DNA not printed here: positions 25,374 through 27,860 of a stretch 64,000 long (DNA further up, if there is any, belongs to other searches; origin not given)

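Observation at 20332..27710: Orphan VirD4/TraG-type coupling ATPase closing a six-gene cluster of unrecognisable proteins, set between core genes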

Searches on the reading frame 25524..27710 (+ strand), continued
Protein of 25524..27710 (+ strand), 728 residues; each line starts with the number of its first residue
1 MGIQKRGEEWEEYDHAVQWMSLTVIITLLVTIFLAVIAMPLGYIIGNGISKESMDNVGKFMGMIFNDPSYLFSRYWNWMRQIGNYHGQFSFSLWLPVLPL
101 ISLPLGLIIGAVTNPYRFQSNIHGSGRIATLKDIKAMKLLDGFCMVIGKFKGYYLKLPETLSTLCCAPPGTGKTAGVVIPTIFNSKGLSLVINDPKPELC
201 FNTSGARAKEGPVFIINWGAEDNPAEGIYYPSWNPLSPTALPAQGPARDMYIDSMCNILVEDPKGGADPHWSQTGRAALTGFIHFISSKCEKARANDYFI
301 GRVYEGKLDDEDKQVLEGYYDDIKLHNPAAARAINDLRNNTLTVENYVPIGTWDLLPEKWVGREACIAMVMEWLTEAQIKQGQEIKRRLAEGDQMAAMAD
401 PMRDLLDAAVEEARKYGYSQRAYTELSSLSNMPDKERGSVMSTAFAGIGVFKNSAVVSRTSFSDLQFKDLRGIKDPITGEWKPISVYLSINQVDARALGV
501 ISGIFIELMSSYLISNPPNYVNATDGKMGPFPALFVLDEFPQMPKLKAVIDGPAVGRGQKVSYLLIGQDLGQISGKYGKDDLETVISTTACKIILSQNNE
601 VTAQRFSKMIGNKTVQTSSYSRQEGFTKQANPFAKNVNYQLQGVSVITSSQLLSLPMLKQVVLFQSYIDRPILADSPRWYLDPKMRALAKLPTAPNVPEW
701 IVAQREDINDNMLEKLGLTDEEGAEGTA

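Call 60: find_homologous_proteins(query=L133:14821-16272:+, max_evalue=0.00001)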
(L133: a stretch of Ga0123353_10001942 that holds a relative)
Query L133:14821-16272:+ (484 aa): 1369 proteins with E <= 0.00001 among 8000 candidates; the best 120 are listed.
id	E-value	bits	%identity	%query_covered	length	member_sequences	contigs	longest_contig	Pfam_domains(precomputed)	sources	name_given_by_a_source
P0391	0.0e+0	1109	100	100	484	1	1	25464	PF03524.22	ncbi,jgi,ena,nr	ncbi:MAG: TrbG/VirB9 family P-type conjugative transfer protein [Alphaproteobacteria bacterium]|nr:T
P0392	4.3e-153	529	51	93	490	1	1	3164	PF03524.22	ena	-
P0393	1.9e-152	527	51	94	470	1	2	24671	PF03524.22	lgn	-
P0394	3.9e-150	519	57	69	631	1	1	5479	PF03524.22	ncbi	-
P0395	1.1e-149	517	58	69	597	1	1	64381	PF03524.22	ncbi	-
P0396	3.9e-149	516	59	62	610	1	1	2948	PF03524.22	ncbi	-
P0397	1.8e-147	510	49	95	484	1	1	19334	PF03524.22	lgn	-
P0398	9.6e-146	504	49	98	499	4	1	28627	PF05036.19,PF03524.22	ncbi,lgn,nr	ncbi:MAG: TrbG/VirB9 family P-type conjugative transfer protein [Alphaproteobacteria bacterium]|nr:T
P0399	9.7e-146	504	46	98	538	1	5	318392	PF03524.22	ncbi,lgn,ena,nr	ncbi:MAG: TrbG/VirB9 family P-type conjugative transfer protein [Alphaproteobacteria bacterium]|nr:T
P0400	4.5e-145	502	46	98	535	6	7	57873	PF03524.22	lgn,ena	-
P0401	4.7e-144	499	46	98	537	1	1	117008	PF05036.19,PF03524.22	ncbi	-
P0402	6.3e-144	498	50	95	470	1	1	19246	PF03524.22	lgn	-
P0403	2.9e-143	496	46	100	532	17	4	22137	PF03524.22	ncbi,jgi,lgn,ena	-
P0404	3.1e-143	496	48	100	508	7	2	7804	PF03524.22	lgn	-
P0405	8.8e-143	495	48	98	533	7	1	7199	PF03524.22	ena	-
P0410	3.1e-141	490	46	100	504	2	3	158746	PF03524.22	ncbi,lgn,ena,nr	ncbi:MAG: TrbG/VirB9 family P-type conjugative transfer protein [Alphaproteobacteria bacterium]|nr:T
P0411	3.2e-141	489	47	98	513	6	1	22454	PF05036.19,PF03524.22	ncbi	-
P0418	1.6e-140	487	47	93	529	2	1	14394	PF03524.22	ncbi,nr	ncbi:MAG: TrbG/VirB9 family P-type conjugative transfer protein [Alphaproteobacteria bacterium]|nr:T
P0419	2.7e-140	486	47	100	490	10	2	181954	PF05036.19,PF03524.22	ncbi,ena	-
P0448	3.3e-138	480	46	98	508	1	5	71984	PF03524.22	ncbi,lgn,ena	-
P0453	5.2e-138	479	46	98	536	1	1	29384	PF03524.22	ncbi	-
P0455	7.5e-138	478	45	99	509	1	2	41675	PF03524.22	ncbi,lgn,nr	ncbi:MAG: TrbG/VirB9 family P-type conjugative transfer protein [Alphaproteobacteria bacterium]|nr:T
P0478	4.7e-136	472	55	66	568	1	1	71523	PF05036.19,PF03524.22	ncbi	-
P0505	5.5e-134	466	45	99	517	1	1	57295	PF03524.22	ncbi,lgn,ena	-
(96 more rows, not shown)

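Call 61: find_encoding_contigs(protein=P0399, flank=10000, max_places=5)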
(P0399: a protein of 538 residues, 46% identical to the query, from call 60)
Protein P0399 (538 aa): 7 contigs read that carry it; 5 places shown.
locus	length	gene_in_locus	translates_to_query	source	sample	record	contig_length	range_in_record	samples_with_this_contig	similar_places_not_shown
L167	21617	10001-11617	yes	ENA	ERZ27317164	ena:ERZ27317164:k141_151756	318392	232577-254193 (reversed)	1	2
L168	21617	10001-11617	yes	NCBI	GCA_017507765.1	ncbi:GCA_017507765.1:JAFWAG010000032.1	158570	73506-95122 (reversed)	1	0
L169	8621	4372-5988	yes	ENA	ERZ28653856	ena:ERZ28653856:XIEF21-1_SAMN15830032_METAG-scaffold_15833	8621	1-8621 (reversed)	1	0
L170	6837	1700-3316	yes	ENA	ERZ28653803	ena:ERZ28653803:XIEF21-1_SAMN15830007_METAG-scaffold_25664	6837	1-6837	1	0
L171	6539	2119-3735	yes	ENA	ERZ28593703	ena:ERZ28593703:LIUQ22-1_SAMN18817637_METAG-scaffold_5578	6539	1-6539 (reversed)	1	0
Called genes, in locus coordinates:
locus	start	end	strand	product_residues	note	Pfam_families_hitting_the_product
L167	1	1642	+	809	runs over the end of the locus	PF19044:P-loop_TraG (faint), PF03135:CagE_TrbE_VirB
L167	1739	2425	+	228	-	-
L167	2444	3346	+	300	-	-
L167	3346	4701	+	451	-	-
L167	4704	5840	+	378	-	-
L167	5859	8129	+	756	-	-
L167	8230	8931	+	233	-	PF04335:VirB8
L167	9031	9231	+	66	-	-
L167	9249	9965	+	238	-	PF04335:VirB8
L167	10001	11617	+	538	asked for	PF03524:CagX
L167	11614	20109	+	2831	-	-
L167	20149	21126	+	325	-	PF00437:T2SSE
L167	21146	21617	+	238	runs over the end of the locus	PF25182:NonGDSL, PF00657:Lipase_GDSL, PF13472:Lipase_GDSL_2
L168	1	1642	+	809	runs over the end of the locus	PF19044:P-loop_TraG (faint), PF03135:CagE_TrbE_VirB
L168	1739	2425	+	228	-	-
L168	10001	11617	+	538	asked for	PF03524:CagX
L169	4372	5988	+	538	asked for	PF03524:CagX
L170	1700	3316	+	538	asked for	PF03524:CagX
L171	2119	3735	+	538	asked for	PF03524:CagX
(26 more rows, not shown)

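Call 62: find_encoding_contigs(protein=P0410, flank=10000, max_places=3)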
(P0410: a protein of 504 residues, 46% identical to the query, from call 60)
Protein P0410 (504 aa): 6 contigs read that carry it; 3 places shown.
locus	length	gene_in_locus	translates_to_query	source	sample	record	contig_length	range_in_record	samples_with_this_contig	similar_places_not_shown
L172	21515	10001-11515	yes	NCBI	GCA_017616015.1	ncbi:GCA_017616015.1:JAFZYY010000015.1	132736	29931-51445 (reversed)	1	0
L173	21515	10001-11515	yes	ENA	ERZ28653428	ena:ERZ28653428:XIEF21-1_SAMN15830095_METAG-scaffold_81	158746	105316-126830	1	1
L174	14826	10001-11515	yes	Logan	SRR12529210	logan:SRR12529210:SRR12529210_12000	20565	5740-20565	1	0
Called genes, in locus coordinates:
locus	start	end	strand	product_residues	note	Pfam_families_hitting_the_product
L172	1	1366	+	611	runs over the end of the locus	PF13584:BatD, PF25607:DUF7939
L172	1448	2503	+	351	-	-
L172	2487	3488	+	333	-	PF04392:ABC_sub_bind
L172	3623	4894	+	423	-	PF00365:PFK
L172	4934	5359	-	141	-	-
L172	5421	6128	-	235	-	PF12697:Abhydrolase_6, PF12695:Abhydrolase_5 (faint), PF00561:Abhydrolase_1 (weak), PF12146:Hydrolase_4, PF20408:Abhydrolase_11 (faint), PF00975:Thioesterase (weak), PF03096:Ndr, PF00561:Abhydrolase_1 (weak)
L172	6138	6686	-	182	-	PF00857:Isochorismatase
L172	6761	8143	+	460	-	PF00270:DEAD, PF04851:ResIII, PF00271:Helicase_C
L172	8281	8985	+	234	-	PF04335:VirB8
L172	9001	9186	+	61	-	-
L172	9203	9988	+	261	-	PF04335:VirB8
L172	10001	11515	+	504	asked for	PF03524:CagX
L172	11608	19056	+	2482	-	-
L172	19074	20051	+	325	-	PF00437:T2SSE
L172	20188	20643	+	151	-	PF01797:Y1_Tnp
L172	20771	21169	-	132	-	PF07309:FlaF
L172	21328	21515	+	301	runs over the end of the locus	-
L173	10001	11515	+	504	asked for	PF03524:CagX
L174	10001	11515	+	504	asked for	PF03524:CagX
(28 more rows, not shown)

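Call 63: find_encoding_contigs(protein=P0419, flank=2000, max_places=3)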
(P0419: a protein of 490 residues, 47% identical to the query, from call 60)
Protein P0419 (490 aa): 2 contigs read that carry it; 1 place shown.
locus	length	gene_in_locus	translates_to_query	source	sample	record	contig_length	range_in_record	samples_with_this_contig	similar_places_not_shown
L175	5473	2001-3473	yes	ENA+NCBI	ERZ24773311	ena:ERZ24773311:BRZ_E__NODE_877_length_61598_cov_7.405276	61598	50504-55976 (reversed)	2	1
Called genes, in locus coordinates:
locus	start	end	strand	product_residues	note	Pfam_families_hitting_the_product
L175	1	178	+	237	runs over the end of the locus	PF01738:DLH (weak), PF02230:Abhydrolase_2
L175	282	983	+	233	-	PF04335:VirB8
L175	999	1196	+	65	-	-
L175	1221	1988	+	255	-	PF04335:VirB8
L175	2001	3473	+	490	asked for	PF03524:CagX, PF05036:SPOR (weak)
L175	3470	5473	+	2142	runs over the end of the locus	-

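Call 64: find_encoding_contigs(protein=P0448, flank=2000, max_places=5)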
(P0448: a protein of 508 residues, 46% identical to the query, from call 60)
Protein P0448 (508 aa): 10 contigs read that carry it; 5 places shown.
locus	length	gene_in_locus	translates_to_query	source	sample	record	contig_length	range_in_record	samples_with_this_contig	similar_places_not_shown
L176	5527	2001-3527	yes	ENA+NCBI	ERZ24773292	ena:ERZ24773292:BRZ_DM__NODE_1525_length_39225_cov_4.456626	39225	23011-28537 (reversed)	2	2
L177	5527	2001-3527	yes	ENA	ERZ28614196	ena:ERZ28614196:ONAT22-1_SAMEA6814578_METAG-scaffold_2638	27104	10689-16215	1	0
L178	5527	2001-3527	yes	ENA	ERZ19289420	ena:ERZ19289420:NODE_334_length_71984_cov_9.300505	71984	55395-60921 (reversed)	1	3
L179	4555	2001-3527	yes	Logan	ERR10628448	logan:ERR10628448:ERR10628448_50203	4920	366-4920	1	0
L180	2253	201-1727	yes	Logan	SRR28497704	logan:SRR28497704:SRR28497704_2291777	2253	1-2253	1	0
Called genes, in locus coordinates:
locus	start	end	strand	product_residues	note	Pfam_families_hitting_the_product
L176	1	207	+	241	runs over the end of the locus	PF02230:Abhydrolase_2, PF03959:FSH1 (faint)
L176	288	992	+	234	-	PF04335:VirB8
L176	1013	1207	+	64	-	-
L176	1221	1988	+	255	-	PF04335:VirB8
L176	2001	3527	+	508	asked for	PF03524:CagX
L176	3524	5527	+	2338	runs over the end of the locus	-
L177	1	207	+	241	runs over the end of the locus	PF02230:Abhydrolase_2, PF03959:FSH1 (faint)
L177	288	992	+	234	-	PF04335:VirB8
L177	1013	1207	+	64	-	-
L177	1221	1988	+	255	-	PF04335:VirB8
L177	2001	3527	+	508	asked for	PF03524:CagX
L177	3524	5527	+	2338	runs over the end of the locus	-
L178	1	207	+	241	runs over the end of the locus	PF02230:Abhydrolase_2, PF03959:FSH1 (faint)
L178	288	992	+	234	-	PF04335:VirB8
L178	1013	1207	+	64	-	-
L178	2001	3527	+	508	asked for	PF03524:CagX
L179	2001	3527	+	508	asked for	PF03524:CagX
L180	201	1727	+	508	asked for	PF03524:CagX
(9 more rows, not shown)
